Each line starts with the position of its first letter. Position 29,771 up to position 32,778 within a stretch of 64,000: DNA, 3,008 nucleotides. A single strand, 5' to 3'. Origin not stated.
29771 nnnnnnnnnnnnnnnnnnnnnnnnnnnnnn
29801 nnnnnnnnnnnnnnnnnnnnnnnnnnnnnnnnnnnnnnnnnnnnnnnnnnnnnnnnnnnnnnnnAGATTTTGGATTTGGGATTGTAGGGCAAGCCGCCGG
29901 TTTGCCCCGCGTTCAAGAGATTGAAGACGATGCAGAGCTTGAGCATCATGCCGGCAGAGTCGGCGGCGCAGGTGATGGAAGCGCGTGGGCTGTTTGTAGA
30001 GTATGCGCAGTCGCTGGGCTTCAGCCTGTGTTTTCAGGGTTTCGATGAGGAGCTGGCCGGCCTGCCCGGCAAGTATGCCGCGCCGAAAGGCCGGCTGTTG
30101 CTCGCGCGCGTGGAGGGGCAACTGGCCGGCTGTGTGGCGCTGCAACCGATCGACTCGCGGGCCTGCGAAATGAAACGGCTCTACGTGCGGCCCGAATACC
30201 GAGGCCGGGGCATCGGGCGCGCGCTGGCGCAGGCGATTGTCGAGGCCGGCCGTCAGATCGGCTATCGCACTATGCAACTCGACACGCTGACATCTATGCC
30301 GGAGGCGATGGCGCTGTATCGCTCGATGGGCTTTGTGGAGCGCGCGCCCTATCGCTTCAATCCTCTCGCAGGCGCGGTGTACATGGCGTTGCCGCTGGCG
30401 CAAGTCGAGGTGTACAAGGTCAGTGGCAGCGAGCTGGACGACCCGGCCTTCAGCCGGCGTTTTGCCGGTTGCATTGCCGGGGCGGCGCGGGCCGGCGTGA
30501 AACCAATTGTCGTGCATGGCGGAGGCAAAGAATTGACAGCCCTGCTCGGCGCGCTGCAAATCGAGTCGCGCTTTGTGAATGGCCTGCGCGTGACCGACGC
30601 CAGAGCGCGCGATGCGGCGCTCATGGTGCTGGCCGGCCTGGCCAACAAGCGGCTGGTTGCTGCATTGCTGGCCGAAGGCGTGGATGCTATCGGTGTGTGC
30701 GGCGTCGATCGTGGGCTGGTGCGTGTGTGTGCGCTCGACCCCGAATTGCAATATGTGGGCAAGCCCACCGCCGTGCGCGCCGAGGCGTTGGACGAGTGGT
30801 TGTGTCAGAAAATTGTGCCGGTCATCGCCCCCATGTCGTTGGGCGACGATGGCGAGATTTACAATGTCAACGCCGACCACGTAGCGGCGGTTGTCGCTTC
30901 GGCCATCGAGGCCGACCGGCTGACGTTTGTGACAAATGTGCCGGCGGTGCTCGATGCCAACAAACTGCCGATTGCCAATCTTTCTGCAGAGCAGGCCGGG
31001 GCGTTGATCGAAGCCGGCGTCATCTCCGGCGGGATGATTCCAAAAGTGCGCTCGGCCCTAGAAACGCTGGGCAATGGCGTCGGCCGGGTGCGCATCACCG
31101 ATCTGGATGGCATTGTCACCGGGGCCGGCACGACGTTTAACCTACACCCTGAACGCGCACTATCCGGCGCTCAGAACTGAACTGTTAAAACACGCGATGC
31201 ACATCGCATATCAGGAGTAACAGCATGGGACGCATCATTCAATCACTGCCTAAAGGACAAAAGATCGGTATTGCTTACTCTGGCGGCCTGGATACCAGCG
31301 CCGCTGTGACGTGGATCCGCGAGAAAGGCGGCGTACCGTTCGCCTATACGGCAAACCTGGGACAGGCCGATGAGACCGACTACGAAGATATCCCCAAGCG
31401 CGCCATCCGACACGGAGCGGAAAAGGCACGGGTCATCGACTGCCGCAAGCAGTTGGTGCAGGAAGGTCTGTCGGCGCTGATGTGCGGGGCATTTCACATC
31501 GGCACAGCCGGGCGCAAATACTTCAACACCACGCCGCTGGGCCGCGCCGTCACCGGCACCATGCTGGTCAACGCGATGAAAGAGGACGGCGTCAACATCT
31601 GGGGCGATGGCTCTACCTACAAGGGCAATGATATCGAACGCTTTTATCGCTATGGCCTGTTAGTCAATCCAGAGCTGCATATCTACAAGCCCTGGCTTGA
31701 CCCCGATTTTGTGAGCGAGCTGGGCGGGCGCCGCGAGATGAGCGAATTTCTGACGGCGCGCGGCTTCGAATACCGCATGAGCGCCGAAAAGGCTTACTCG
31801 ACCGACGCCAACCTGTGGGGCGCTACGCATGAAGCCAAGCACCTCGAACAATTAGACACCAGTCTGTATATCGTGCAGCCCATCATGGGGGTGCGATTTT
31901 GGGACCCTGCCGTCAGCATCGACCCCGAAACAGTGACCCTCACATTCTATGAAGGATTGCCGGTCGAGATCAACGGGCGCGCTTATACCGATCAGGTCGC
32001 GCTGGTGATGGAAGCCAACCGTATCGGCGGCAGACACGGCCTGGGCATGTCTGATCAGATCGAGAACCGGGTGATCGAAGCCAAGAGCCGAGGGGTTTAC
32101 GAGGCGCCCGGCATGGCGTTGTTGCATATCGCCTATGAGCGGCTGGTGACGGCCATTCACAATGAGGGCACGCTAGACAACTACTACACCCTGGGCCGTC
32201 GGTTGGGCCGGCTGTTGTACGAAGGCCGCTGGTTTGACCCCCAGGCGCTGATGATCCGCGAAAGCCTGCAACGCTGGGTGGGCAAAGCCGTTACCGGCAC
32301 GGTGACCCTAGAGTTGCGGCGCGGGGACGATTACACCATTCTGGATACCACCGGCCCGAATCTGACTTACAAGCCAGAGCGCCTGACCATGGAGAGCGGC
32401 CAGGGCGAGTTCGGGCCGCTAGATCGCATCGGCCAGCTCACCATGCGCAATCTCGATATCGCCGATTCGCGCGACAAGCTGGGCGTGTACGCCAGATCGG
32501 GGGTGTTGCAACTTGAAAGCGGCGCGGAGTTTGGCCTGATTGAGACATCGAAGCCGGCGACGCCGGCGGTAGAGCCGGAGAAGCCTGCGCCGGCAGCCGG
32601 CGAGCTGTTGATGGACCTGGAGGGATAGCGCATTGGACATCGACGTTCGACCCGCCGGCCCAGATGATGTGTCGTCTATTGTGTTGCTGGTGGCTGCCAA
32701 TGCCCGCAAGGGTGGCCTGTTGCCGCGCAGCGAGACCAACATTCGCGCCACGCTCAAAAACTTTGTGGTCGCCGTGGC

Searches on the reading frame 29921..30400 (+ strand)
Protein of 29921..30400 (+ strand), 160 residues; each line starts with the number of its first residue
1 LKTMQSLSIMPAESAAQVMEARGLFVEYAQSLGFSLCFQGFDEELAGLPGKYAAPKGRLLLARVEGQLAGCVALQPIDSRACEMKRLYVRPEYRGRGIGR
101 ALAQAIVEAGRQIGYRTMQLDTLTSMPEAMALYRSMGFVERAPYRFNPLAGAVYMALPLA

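Call 54: search_solved_structures(query=window:29921-30400:+, max_evalue=0.01, show_alignments=1)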
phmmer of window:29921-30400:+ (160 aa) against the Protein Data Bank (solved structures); distinct sequences matched with E-value up to 0.01: 51.
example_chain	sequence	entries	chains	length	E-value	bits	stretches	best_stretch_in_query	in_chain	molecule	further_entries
3lod_A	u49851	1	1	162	3.1e-10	43.5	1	60-159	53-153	Putative acyl-CoA N-acyltransferase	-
1yx0_A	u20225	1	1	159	4.5e-08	36.4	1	64-145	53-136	hypothetical protein ysnE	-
5isv_A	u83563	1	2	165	7.2e-07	32.5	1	66-159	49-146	Ribosomal-protein-alanine acetyltransferase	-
6ao7_A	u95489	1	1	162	1.4e-06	31.6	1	55-138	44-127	Acetyltransferase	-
5c82_A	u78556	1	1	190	7.2e-06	29.3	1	50-139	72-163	Nourseothricin acetyltransferase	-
8iym_A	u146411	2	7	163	9.9e-06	28.8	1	45-140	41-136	N-acetyltransferase domain-containing protein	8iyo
2cnm_A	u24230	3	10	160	1.4e-05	28.4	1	82-159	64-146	MODIFICATION OF 30S RIBOSOMAL SUBUNIT PROTEIN S18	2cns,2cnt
2q7b_A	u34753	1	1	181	2.4e-05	27.6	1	26-140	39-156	Acetyltransferase, GNAT family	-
4jxq_A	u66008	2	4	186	3.1e-05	27.2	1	86-139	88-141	Acetyltransferase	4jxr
2bei_A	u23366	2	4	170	5e-05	26.6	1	79-139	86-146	Diamine acetyltransferase 2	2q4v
2ae6_A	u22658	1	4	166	5.3e-05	26.5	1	58-145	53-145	acetyltransferase, GNAT family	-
5jph_A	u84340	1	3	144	8.6e-05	25.8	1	61-141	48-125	Acetyltransferase SACOL1063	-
5jq4_A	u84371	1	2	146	8.9e-05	25.7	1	61-141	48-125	Acetyltransferase SACOL1063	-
1y9k_A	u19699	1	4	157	0.00022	24.5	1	56-138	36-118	IAA acetyltransferase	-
4h89_A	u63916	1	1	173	0.00022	24.5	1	85-145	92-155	GCN5-related N-acetyltransferase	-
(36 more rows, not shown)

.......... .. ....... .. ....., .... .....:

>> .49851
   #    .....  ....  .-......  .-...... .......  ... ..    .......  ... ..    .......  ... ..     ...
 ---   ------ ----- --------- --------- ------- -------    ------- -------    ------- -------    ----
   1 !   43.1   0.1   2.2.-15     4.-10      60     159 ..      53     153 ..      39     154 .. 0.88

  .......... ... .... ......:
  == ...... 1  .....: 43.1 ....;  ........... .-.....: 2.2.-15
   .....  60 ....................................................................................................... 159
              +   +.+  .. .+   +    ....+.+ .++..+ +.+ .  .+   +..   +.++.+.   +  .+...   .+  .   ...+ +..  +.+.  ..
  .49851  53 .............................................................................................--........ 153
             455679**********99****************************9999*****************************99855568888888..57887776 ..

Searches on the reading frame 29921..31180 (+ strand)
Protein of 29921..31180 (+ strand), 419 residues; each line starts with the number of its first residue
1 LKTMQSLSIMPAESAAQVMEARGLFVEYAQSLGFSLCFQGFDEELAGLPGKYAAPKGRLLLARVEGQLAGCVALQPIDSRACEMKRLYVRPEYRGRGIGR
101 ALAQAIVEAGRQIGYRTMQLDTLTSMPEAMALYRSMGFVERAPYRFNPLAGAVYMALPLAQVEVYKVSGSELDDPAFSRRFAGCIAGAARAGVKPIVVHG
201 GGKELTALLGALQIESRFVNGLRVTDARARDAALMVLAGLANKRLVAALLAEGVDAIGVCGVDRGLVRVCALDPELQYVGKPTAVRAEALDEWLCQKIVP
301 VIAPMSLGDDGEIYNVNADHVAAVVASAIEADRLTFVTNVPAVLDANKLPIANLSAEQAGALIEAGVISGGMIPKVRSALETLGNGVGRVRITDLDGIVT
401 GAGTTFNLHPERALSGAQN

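Call 5: search_protein_families(library=pfam, proteins=[window:29921-31180:+], max_evalue=0.01)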
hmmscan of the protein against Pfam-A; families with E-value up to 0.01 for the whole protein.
window:29921-31180:+ (419 aa): 8 families
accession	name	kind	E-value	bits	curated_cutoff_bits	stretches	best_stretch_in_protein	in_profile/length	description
PF00696.33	AA_kinase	-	9.5e-41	140.5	24.9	1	164-394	4-234/234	Amino acid kinase family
PF00583.31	Acetyltransf_1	-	4.2e-19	69.4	20.7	1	52-138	25-116/116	Acetyltransferase (GNAT) family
PF13508.13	Acetyltransf_7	-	2.8e-17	63.3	27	1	56-140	2-84/84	Acetyltransferase (GNAT) domain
PF13673.13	Acetyltransf_10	-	9.6e-12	45.4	23.6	1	58-141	32-110/128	Acetyltransferase (GNAT) domain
PF08445.16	FR47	-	1.8e-05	25.1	22.1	1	80-141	20-80/86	FR47-like protein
PF14542.12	Acetyltransf_CG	-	5.7e-05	23.6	30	1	66-116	9-59/80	GCN5-related N-acetyl-transferase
PF21926.2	FeeM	-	0.0017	18.6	27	1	80-155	79-155/158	N-acyl amino acid synthase FeeM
PF17013.11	Acetyltransf_15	-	0.0074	16.2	35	0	79-140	70-138/210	Putative acetyl-transferase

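Call 6: search_protein_families(library=ncbifam, proteins=[window:29921-31180:+], max_evalue=0.01)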
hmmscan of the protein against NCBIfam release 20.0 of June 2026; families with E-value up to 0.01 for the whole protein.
window:29921-31180:+ (419 aa): 36 families (the best 25 are shown)
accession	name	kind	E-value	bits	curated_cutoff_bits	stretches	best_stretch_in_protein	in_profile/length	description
TIGR00761.1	argB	equivalog_domain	1.8e-60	204.4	151.3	1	164-392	3-231/231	acetylglutamate kinase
NF003387.0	PRK04531.1-2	equivalog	6.9e-28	97.3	426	1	164-378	40-250/441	acetylglutamate kinase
NF010659.0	PRK14058.1-1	equivalog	3.7e-24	85.3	223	1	166-394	5-248/267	[LysW]-aminoadipate kinase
TIGR01890.1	N-Ac-Glu-synth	equivalog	1.5e-23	83.5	202.85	2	166-394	23-256/429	amino-acid N-acetyltransferase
NF003641.0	PRK05279.1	equivalog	3.1e-23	82.3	344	2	190-394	54-268/441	amino-acid N-acetyltransferase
NF010662.0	PRK14058.1-4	equivalog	5.4e-22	78.2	194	1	184-394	18-243/264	[LysW]-aminoadipate/[LysW]-glutamate kinase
NF010661.0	PRK14058.1-3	equivalog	1.4e-18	67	251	2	165-267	5-109/283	acetylglutamate/acetylaminoadipate kinase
NF003386.0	PRK04531.1-1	equivalog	5.3e-17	61.9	417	1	185-377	64-254/442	acetylglutamate kinase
NF010660.0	PRK14058.1-2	equivalog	3.2e-11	43.5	241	1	194-397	29-244/249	[LysW]-aminoadipate/[LysW]-glutamate kinase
TIGR01575.1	rimI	equivalog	1.5e-09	38.1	86.4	1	57-142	32-116/132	ribosomal protein S18-alanine N-acetyltransferase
NF040503.1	resist_ArsN1a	equivalog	7.1e-07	29.1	170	1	64-141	55-136/159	arsinothricin resistance N-acetyltransferase ArsN1 family A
NF005840.0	PRK07757.1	equivalog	9.7e-07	28.8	154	1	60-119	45-104/153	N-acetyltransferase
NF040501.1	resist_ArsN2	equivalog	2e-06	27.4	125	1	56-125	23-92/133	arsenic resistance N-acetyltransferase ArsN2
NF002959.0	PRK03624.1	equivalog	5.4e-06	26.2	124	1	51-141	43-132/147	GNAT family acetyltransferase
NF000497.1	AAC_6p_Iak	exception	6.9e-06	26.2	325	1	84-141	82-139/153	aminoglycoside N-acetyltransferase AAC(6')-Iak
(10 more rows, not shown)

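Call 69: find_homologous_proteins(query=window:29921-31180:+, max_evalue=1e-20)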
Query window:29921-31180:+ (419 aa): 4401 proteins with E <= 1e-20 among 8000 candidates; the best 120 are listed.
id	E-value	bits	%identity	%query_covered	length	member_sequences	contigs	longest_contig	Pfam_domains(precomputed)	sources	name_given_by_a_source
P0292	9.8e-235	797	92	96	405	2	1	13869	PF13673.14,PF00696.34,PF13508.14,PF14542.13,PF00583.32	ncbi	-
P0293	1.5e-226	770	89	96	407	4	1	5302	PF13673.14,PF00696.34,PF13508.14,PF08445.17,PF00583.32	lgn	-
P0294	3.6e-222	756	87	96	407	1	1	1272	PF13673.14,PF00696.34,PF13508.14,PF08445.17,PF00583.32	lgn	-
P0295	1.1e-220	751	86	96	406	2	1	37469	PF13673.14,PF00696.34,PF13508.14,PF00583.32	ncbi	ncbi:MAG: acetylglutamate kinase [Anaerolineae bacterium]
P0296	2.6e-219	746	87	96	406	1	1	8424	PF13673.14,PF00696.34,PF13508.14,PF08445.17,PF00583.32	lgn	-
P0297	8.2e-217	738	86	96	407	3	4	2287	PF13673.14,PF00696.34,PF13508.14,PF08445.17,PF00583.32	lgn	-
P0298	1.1e-216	738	85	96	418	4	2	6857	PF13673.14,PF00696.34,PF13508.14,PF08445.17,PF00583.32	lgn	-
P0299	3.7e-216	736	85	96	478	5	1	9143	PF13673.14,PF00696.34,PF13508.14,PF08445.17,PF00583.32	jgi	-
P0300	2.4e-194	664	75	97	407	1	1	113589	PF13673.14,PF00696.34,PF13508.14,PF00583.32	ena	-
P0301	1.1e-183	629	74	96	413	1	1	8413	PF13673.14,PF00696.34,PF12568.15,PF13508.14,PF08445.17,PF00583.32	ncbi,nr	ncbi:MAG: acetylglutamate kinase [Anaerolineae bacterium]|nr:acetylglutamate kinase [Thermoflexales 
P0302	1.4e-158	546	65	95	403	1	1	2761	PF13673.14,PF00696.34,PF13508.14,PF00583.32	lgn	-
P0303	2.9e-156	539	64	95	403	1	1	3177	PF13673.14,PF00696.34,PF13508.14,PF00583.32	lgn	-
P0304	5.0e-156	538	63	96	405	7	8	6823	PF13673.14,PF00696.34,PF13508.14,PF00583.32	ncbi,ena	-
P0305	5.1e-156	538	63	95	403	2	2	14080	PF13673.14,PF00696.34,PF13508.14,PF00583.32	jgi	jgi:acetylglutamate kinase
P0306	3.1e-155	535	64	95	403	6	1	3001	PF13673.14,PF00696.34,PF13508.14,PF00583.32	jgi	jgi:acetylglutamate kinase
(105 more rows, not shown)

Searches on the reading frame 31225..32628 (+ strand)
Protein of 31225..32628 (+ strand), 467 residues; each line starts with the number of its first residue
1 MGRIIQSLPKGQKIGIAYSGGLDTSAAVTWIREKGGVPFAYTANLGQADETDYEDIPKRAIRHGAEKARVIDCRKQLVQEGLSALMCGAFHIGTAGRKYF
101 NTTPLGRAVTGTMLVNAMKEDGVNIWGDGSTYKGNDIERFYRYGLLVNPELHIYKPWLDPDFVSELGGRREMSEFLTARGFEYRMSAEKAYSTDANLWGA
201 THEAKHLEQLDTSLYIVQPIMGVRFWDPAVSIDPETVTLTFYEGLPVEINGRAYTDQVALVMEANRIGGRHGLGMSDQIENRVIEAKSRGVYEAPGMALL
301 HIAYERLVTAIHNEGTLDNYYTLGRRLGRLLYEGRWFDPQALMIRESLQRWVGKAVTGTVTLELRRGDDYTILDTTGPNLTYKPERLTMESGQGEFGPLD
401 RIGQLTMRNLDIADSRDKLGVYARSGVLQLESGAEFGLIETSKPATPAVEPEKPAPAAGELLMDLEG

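Call 5: search_protein_families(library=pfam, proteins=[window:31225-32628:+], max_evalue=0.01)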
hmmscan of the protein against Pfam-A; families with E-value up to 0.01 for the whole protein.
window:31225-32628:+ (467 aa): 2 families
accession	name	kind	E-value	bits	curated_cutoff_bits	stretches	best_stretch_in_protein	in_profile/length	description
PF20979.2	Arginosuc_syn_C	-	1.3e-31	110.4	27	1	191-403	1-207/219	Arginosuccinate synthase C-terminal domain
PF00764.25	Arginosuc_synth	-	9.1e-20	71.8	27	1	14-159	2-144/162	Arginosuccinate synthase N-terminal HUP domain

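Call 6: search_protein_families(library=ncbifam, proteins=[window:31225-32628:+], max_evalue=0.01)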
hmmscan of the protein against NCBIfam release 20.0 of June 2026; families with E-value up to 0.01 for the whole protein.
window:31225-32628:+ (467 aa): 6 families
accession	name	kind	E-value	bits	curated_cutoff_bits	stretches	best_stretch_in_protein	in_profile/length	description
NF003779.0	PRK05370.1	equivalog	2.2e-247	821.2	657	1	1-440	1-441/448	argininosuccinate synthase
TIGR00032.1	argG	equivalog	1.3e-146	489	268.2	1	13-418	1-392/394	argininosuccinate synthase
NF001770.0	PRK00509.1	equivalog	1e-66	225.6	334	1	12-393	5-373/401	argininosuccinate synthase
NF010392.0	PRK13820.1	equivalog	2.3e-41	142.1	512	1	12-390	3-365/395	argininosuccinate synthase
NF003385.0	PRK04527.1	equivalog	2.4e-28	98.9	603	1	12-368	4-348/401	argininosuccinate synthase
NF038212.1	argG_rel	exception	5e-18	65.1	425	1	13-369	16-356/381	argininosuccinate synthase-related protein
